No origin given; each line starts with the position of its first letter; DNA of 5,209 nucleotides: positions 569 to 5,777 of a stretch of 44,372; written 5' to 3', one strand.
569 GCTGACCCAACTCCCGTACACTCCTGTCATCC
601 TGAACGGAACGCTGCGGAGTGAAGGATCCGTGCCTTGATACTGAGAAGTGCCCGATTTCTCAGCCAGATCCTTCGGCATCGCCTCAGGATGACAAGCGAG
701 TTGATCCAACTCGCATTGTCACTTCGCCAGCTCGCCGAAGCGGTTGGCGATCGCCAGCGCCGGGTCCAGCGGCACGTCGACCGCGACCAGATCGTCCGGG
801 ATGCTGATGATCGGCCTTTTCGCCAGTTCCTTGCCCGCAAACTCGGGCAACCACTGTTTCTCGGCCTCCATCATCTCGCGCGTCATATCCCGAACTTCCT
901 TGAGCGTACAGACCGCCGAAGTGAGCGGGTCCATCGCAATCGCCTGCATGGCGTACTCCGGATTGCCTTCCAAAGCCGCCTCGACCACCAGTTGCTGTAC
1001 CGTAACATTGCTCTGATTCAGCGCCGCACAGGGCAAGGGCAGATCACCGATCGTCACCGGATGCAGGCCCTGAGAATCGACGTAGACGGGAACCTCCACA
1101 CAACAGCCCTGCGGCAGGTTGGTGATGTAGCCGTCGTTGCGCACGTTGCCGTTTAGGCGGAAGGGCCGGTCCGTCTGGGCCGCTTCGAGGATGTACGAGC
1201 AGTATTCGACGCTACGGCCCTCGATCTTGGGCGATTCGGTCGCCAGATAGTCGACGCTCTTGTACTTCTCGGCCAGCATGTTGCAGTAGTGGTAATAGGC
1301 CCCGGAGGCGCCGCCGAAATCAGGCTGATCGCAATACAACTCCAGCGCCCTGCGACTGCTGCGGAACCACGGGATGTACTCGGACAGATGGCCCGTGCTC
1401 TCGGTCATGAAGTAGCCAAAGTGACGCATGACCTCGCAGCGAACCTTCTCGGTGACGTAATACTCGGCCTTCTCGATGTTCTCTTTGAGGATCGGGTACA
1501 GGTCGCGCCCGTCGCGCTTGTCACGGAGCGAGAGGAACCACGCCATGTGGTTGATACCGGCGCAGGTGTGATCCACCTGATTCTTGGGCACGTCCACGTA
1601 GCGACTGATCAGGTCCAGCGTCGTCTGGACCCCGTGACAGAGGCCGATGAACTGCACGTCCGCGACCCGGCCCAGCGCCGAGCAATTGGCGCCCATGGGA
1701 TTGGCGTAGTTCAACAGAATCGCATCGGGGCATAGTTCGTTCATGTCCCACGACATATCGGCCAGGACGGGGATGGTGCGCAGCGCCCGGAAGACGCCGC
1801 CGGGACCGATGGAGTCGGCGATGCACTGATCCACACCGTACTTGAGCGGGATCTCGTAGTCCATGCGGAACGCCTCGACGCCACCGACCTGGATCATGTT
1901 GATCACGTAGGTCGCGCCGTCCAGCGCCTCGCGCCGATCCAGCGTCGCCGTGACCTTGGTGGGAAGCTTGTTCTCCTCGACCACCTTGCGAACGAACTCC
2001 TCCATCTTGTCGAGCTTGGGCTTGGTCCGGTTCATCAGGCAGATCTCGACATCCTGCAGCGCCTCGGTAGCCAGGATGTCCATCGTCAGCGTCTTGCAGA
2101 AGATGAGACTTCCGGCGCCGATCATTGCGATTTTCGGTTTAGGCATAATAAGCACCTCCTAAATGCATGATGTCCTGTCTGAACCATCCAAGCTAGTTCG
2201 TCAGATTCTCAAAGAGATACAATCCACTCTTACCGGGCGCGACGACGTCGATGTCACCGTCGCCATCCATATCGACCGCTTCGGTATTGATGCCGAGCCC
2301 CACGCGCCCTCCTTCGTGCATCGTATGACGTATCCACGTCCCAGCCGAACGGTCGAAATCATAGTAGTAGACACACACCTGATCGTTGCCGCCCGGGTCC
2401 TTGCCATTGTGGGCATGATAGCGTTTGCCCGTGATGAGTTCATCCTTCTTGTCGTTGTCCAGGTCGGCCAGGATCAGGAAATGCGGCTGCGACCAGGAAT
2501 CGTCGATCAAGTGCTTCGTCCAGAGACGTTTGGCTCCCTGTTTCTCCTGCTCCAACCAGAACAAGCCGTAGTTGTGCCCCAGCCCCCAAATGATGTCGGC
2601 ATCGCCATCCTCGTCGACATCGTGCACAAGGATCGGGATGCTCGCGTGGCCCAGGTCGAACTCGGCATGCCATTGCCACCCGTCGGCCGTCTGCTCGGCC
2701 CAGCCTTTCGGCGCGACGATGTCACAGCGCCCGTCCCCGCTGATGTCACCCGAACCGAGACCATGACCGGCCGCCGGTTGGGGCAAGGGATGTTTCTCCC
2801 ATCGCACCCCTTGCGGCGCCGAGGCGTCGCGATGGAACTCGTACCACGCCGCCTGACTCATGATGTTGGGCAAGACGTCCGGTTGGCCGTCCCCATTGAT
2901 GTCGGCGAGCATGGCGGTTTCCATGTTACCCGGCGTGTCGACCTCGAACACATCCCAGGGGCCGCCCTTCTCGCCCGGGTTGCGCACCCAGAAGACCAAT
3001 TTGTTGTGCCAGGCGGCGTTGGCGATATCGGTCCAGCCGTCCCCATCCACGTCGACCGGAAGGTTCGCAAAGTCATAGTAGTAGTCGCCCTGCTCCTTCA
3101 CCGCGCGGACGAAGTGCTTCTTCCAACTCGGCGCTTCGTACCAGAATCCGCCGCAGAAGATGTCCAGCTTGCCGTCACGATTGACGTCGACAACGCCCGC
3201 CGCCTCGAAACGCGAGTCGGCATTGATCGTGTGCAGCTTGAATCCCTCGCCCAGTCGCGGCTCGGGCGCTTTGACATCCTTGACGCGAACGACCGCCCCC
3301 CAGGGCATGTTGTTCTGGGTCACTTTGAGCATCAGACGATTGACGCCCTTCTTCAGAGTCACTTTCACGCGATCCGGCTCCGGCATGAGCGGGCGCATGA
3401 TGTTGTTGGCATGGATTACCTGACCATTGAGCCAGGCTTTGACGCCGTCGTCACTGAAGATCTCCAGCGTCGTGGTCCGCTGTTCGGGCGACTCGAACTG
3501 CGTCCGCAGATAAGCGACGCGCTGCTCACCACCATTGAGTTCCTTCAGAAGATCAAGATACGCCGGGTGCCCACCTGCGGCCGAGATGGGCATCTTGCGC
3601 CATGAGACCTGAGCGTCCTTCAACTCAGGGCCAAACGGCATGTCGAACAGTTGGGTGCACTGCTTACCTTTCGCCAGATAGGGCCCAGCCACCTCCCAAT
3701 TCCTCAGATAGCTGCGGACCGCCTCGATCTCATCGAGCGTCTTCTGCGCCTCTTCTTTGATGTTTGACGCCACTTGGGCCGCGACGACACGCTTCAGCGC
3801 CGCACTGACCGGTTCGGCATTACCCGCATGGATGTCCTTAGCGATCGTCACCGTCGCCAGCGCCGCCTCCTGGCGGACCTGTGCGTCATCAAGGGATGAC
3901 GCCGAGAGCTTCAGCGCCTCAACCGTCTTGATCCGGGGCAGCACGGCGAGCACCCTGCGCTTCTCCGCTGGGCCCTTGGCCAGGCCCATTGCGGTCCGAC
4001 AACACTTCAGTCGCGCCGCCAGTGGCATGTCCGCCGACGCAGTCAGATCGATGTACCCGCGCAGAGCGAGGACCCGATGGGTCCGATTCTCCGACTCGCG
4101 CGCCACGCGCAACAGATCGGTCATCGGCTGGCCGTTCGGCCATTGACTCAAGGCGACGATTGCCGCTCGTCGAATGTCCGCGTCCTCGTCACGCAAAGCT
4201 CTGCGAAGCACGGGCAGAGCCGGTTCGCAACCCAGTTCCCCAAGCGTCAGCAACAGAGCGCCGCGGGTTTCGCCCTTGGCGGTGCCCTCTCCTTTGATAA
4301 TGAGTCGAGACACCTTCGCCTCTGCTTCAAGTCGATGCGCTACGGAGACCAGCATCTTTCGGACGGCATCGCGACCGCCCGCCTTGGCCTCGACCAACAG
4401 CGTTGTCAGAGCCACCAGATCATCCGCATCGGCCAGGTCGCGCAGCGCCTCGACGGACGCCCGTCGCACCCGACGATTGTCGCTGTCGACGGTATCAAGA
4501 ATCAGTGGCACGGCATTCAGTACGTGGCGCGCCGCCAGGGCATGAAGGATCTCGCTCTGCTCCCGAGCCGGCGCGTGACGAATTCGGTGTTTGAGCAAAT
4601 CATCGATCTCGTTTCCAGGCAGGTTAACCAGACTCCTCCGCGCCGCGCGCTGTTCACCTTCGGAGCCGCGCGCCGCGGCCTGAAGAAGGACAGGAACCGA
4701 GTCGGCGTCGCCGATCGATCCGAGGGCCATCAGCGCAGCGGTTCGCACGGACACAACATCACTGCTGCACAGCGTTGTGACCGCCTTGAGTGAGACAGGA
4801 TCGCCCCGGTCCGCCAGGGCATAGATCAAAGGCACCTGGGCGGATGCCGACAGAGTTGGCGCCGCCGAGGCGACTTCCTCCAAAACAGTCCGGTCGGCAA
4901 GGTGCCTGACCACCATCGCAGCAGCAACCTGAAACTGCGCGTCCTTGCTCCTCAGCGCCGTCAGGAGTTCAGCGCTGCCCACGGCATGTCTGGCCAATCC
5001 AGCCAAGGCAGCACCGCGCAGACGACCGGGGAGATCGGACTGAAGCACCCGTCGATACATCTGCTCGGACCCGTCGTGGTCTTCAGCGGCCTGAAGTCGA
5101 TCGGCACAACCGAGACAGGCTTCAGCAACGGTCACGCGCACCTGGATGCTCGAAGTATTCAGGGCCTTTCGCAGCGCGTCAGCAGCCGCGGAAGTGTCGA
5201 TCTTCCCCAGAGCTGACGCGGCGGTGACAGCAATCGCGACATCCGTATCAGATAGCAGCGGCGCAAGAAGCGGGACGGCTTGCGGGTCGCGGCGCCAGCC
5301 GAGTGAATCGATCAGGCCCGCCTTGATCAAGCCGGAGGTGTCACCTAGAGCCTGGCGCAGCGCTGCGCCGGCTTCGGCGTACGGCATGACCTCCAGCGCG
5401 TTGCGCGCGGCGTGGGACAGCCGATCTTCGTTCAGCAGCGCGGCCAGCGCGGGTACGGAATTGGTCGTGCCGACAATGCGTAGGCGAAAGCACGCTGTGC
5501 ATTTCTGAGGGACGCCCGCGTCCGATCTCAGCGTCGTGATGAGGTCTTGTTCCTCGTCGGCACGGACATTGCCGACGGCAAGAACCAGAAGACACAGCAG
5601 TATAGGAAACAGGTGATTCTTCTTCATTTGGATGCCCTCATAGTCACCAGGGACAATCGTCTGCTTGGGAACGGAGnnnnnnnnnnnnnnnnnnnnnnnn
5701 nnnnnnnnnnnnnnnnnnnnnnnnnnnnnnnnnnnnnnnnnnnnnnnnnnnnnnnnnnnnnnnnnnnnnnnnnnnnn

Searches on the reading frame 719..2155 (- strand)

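Call 9: search_protein_families(library=pfam, proteins=[window:719-2155:-], max_evalue=0.001)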
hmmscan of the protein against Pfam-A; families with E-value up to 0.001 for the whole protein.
window:719-2155:- (478 aa): 2 families
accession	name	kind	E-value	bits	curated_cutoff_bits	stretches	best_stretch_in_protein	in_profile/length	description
PF11975.13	Glyco_hydro_4C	-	3.1e-55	187.9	24.1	1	198-412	1-211/211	Family 4 glycosyl hydrolase C-terminal domain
PF02056.22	Glyco_hydro_4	-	7.9e-52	175.9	23.2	1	8-187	1-181/183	Family 4 glycosyl hydrolase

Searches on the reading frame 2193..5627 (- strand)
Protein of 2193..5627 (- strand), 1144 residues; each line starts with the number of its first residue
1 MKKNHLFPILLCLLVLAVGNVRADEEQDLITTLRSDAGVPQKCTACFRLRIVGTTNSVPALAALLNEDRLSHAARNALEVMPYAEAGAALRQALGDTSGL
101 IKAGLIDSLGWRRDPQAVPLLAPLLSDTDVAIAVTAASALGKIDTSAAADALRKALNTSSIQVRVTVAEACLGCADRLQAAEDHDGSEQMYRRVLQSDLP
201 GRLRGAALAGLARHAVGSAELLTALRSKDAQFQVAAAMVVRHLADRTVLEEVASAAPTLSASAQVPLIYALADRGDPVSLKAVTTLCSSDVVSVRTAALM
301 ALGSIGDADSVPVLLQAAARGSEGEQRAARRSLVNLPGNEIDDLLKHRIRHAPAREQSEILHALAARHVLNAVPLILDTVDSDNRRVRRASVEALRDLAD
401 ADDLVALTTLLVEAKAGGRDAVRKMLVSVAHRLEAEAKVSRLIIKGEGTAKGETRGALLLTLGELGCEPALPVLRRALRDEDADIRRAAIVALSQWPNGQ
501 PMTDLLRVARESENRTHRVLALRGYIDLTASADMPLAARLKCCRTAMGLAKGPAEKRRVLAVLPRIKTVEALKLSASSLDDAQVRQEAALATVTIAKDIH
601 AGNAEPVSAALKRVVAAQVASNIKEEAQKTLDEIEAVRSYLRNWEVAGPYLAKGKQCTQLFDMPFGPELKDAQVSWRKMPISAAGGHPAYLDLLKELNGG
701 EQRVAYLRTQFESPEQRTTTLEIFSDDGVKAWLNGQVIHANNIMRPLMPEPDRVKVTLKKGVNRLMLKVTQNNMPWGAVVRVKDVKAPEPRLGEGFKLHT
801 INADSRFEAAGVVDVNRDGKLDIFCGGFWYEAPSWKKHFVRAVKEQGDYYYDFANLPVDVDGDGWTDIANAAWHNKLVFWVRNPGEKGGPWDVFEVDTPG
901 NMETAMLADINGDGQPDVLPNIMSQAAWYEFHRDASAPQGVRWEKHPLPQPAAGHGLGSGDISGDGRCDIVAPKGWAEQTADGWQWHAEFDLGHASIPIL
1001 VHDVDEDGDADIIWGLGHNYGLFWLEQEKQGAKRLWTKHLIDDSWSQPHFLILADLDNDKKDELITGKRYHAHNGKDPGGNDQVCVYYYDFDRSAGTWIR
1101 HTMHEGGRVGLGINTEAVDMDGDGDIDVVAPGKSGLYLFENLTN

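Call 9: search_protein_families(library=pfam, proteins=[window:2193-5627:-], max_evalue=0.001)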
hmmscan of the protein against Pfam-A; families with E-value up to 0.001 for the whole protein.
window:2193-5627:- (1144 aa): 6 families
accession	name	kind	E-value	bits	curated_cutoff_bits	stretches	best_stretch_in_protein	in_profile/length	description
PF13646.12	HEAT_2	-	3.2e-32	111.1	27.7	4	89-172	3-87/88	HEAT repeats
PF13517.12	FG-GAP_3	-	4.6e-24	85.2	26.9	2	859-919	1-60/61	FG-GAP-like repeat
PF02985.28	HEAT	-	2.4e-10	40.1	23.5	0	471-495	2-26/31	HEAT repeat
PF01839.29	FG-GAP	-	2.9e-09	37.1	22.1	0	905-919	5-19/37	FG-GAP repeat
PF03130.22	HEAT_PBS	-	2.2e-08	34.2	20.9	0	294-318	1-25/27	PBS lyase HEAT-like repeat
PF00514.29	Arm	-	1e-06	29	20.6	0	114-142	10-38/41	Armadillo/beta-catenin-like repeat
